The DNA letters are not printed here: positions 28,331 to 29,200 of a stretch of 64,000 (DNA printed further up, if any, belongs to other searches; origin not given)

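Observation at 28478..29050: HtpX/M48-like HExxH mini-protease with membrane segments as the last gene of the late operon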

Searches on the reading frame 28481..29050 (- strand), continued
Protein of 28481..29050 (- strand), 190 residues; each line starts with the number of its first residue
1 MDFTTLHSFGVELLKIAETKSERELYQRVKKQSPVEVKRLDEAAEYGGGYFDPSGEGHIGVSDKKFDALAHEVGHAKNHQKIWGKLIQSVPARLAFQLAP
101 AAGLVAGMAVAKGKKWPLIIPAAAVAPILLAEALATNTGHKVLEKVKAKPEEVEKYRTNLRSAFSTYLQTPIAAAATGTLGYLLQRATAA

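Call 38: search_protein_families(library=pfam, proteins=[L010:29-1891:+, L010:4136-5062:+, L010:6607-7638:+, L010:7638-9050:+, L010:9054-9884:+, L010:9888-10553:+, L010:10567-11628:+, L010:11633-12517:+, L010:12609-15356:+, L014:5379-9185:+], max_evalue=0.001)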
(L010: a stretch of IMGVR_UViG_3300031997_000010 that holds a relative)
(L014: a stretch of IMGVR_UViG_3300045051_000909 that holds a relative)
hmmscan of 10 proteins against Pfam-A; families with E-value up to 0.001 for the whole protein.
L010:29-1891:+ (621 aa): 0 families

L010:4136-5062:+ (309 aa): 0 families

L010:6607-7638:+ (344 aa): 0 families

L010:7638-9050:+ (471 aa): 1 family
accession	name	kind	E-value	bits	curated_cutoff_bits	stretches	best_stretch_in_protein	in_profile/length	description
PF18823.6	InPase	-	2.5e-34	118.5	26.8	1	258-381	11-133/135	Inorganic Pyrophosphatase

L010:9054-9884:+ (277 aa): 0 families

L010:9888-10553:+ (222 aa): 0 families

L010:10567-11628:+ (354 aa): 0 families

L010:11633-12517:+ (295 aa): 1 family
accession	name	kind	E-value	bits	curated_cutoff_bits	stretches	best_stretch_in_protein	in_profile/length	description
PF01734.28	Patatin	-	9.6e-30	104.6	27.7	1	4-188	1-191/191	Patatin-like phospholipase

L010:12609-15356:+ (916 aa): 0 families

L014:5379-9185:+ (1269 aa): 4 families
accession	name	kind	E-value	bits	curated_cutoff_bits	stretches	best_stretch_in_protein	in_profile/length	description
PF13298.12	LigD_N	-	9.3e-12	45.5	31.1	1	131-231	1-106/107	DNA Ligase D 3'-phosphoesterase domain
PF18905.5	DUF5661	-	5.1e-11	43.2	27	1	780-819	22-65/65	Protein of unknown function (DUF5661)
PF01068.26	DNA_ligase_A_M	-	6.5e-07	29.7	26.2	1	264-450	10-188/204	ATP dependent DNA ligase domain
PF14743.12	DNA_ligase_OB_2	-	0.00025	21.5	28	1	471-540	1-62/66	DNA ligase OB-like domain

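Call 44: search_protein_families(library=pfam, proteins=[P0092, P0053, P0069, P0067, P0102, P0122, P0132, P0139, P0075, P0119], max_evalue=0.1)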
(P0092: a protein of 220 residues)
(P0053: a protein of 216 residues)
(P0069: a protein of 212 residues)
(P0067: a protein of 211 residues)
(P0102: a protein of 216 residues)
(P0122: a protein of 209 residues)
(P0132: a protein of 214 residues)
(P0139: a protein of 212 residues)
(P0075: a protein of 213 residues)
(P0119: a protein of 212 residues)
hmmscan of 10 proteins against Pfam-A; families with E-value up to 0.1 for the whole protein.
P0092 (220 aa): 2 families
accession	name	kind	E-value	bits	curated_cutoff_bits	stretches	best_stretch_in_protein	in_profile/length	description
PF04298.18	Zn_peptidase_2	-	0.00058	19.9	27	1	91-202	92-205/218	Putative neutral zinc metallopeptidase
PF13436.11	Gly-zipper_OmpA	-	0.048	13.9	27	1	117-149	3-35/44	Glycine-zipper domain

P0053 (216 aa): 2 families
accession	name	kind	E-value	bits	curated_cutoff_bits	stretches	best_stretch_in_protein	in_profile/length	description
PF04298.18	Zn_peptidase_2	-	0.0034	17.4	27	1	84-188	89-196/218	Putative neutral zinc metallopeptidase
PF01435.24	Peptidase_M48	-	0.051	13.8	20.3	1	84-121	67-103/186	Peptidase family M48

P0069 (212 aa): 2 families
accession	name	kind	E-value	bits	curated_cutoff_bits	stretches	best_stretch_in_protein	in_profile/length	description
PF04298.18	Zn_peptidase_2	-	3.1e-06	27.3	27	1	84-194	88-201/218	Putative neutral zinc metallopeptidase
PF16572.11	HlyD_D4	-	0.081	13.2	26.4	0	165-180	33-48/55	Long alpha hairpin domain of cation efflux system protein, CusB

P0067 (211 aa): 1 family
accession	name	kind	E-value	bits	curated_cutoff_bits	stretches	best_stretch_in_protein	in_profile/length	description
PF04298.18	Zn_peptidase_2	-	1.8e-05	24.8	27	1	39-198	34-207/218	Putative neutral zinc metallopeptidase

P0102 (216 aa): 0 families

P0122 (209 aa): 1 family
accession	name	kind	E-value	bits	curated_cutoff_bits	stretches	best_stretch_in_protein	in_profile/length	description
PF01435.24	Peptidase_M48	-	0.00038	20.8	20.3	1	80-155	61-133/186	Peptidase family M48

P0132 (214 aa): 2 families
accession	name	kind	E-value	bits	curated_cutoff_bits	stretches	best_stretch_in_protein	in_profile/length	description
PF04298.18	Zn_peptidase_2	-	0.0023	18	27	1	81-195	87-207/218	Putative neutral zinc metallopeptidase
PF01435.24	Peptidase_M48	-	0.0025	18.1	20.3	1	77-162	61-137/186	Peptidase family M48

P0139 (212 aa): 1 family
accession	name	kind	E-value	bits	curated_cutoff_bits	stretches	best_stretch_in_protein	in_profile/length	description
PF04298.18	Zn_peptidase_2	-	0.004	17.2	27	1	89-189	90-200/218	Putative neutral zinc metallopeptidase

P0075 (213 aa): 1 family
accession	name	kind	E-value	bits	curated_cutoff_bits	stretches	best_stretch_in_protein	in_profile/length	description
PF04298.18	Zn_peptidase_2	-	0.0011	19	27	1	88-204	89-213/218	Putative neutral zinc metallopeptidase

P0119 (212 aa): 3 families
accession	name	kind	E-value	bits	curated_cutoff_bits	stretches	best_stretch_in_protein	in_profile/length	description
PF13441.11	Gly-zipper_YMGG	-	0.017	15.3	28.9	0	197-212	26-41/45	YMGG-like Gly-zipper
PF13488.11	Gly-zipper_Omp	-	0.041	14.3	25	0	195-210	20-35/46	Glycine zipper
PF04298.18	Zn_peptidase_2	-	0.064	13.2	27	1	87-193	92-201/218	Putative neutral zinc metallopeptidase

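Call 48: find_encoding_contigs(protein=P0024, flank=10000, max_places=2)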
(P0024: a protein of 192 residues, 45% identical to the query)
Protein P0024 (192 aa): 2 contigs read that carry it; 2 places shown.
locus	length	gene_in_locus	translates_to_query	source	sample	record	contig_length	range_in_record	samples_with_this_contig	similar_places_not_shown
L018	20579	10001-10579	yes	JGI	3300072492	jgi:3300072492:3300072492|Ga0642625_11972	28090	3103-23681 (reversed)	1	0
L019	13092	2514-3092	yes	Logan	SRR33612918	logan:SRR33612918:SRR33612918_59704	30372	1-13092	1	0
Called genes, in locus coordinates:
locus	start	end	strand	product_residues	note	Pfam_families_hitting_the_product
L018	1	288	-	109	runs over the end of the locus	-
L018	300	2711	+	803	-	-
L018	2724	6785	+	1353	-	-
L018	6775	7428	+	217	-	-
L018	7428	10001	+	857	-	-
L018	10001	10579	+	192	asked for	-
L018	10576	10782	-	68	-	-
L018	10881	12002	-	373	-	-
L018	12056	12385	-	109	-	-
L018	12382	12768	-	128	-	-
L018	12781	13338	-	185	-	-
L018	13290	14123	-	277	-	PF21448:DNMK (faint)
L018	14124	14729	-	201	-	-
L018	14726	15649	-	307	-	-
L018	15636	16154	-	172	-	-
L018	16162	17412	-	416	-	PF00154:RecA_N, PF08423:Rad51 (faint), PF00154:RecA_N, PF21096:RecA_C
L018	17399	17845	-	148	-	PF18912:DZR_2 (weak)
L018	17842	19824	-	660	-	PF01612:DNA_pol_A_exo1, PF00476:DNA_pol_A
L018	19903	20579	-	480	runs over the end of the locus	-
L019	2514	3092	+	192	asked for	-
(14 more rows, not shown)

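Call 49: find_encoding_contigs(protein=P0033, flank=10000, max_places=2)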
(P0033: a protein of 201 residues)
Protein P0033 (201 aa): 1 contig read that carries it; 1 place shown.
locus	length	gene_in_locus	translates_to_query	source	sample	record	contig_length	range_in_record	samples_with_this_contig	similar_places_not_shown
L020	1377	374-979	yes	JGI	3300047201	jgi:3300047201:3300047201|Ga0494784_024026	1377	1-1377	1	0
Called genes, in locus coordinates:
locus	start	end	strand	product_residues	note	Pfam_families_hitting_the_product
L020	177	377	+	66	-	-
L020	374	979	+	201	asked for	-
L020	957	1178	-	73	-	-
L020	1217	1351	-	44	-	-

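Call 55: find_encoding_contigs(protein=P0041, flank=10000, max_places=2)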
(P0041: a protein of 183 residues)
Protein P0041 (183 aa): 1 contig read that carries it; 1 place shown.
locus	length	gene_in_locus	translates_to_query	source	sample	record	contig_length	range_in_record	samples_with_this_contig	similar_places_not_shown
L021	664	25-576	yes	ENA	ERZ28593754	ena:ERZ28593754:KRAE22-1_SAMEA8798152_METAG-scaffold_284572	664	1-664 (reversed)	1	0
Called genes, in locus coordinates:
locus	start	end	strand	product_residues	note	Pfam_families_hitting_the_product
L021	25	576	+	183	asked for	-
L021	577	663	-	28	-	?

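Call 56: find_encoding_contigs(protein=P0049, flank=10000, max_places=2)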
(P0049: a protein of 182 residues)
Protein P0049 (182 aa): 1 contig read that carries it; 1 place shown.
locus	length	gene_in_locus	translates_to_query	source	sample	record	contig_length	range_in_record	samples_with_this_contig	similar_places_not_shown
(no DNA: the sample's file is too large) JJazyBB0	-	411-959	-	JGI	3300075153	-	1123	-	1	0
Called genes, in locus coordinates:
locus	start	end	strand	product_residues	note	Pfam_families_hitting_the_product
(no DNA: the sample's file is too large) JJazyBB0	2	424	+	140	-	?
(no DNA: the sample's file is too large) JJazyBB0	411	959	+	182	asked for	-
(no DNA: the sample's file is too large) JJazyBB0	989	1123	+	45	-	?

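Call 65: find_related_loci(query=A4, collection=viral_contigs, flank=8000)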
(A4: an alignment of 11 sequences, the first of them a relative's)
Query A4 (220 aa) in viral_contigs; peptide patterns used: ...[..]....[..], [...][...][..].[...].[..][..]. (x = any residue, [..] = any of these).
600 stretches matched a pattern (row limit reached: there are more); 2 encode a relative of the query (tblastn E <= 1e-3); 2 distinct loci.
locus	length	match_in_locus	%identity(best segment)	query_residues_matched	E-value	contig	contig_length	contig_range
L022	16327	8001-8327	40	77-191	2e-13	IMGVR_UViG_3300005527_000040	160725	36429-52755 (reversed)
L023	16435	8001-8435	36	73-219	1e-12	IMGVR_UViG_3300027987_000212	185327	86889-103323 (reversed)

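Call 74: search_solved_structures(query=A3, max_evalue=10, show_alignments=3)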
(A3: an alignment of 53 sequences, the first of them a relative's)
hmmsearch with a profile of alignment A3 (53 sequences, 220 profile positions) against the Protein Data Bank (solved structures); distinct sequences matched with E-value up to 10: 4.
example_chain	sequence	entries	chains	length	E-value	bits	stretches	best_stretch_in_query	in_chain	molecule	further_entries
6i89_A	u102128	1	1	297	0.2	14.8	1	52-95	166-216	ArdC protein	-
8v3b_a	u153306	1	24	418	0.25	14.5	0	152-172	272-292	O43_129_+4 component B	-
4il3_A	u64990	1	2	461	0.29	14.3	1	50-86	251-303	Ste24p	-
4on1_A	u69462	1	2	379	0.57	13.3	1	65-84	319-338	Putative metalloprotease II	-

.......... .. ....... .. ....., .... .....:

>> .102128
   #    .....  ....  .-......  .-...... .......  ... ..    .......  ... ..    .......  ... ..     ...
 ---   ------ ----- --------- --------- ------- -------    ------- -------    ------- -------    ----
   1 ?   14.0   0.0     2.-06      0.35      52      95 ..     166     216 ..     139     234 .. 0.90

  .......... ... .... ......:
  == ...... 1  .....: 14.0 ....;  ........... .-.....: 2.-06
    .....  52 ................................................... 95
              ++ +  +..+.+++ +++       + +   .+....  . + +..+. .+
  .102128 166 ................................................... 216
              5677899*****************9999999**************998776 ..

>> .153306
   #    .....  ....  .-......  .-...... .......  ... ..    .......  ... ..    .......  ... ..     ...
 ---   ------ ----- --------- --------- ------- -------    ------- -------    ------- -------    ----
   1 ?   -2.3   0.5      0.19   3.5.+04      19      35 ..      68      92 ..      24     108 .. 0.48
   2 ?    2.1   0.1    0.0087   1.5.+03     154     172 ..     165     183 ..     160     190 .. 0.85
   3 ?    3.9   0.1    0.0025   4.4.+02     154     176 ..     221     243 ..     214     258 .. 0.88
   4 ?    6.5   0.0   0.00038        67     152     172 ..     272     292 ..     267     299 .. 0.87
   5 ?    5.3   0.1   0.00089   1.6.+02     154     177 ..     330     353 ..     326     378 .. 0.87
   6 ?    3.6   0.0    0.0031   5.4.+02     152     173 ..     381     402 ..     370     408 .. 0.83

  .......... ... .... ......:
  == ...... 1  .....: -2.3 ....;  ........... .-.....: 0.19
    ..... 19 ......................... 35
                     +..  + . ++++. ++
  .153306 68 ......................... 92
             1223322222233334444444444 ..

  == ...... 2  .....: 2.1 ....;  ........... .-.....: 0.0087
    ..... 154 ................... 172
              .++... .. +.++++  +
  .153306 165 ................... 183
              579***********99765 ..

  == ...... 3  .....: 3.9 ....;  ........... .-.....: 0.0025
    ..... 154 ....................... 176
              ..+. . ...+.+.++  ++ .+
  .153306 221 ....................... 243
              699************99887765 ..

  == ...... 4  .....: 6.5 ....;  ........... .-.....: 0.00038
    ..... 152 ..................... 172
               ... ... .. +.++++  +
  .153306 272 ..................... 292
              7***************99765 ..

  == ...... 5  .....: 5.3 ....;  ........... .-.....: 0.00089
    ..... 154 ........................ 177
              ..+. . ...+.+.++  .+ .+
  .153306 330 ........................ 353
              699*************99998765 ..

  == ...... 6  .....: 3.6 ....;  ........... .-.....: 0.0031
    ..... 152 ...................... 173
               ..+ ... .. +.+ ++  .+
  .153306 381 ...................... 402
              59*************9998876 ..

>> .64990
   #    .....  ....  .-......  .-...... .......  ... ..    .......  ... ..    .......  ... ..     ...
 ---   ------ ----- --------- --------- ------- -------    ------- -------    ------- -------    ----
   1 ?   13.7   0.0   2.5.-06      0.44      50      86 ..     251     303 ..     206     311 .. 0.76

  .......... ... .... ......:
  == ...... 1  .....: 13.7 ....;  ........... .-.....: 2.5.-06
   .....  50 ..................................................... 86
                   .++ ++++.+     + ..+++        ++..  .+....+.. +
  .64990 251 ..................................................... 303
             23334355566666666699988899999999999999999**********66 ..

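Call 78: find_encoding_contigs(protein=P0002, flank=3000, max_places=1)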
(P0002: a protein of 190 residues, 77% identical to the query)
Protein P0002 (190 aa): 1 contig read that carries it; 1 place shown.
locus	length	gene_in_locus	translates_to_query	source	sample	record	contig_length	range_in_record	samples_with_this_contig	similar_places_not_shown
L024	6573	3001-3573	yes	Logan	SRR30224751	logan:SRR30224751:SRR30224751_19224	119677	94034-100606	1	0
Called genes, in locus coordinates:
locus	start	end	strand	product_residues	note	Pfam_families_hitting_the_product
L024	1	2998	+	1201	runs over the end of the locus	-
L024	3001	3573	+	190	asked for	-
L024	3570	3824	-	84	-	-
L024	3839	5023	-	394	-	-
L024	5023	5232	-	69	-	-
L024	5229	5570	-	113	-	-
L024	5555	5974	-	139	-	-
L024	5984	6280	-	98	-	PF11195:Tad2-like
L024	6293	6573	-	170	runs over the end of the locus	PF05866:RusA (weak)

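Call 79: find_encoding_contigs(protein=P0014, flank=3000, max_places=1)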
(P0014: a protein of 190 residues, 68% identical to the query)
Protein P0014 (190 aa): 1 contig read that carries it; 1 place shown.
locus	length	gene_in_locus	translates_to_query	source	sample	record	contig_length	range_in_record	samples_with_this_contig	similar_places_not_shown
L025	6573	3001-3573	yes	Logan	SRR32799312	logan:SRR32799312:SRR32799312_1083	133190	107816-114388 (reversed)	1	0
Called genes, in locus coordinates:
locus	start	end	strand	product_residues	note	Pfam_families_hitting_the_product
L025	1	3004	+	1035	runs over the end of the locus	-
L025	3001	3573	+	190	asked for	-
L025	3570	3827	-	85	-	-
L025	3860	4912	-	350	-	-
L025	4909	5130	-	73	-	-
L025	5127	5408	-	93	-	-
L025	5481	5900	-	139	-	-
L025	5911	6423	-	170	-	-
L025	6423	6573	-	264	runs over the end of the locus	PF21448:DNMK (faint)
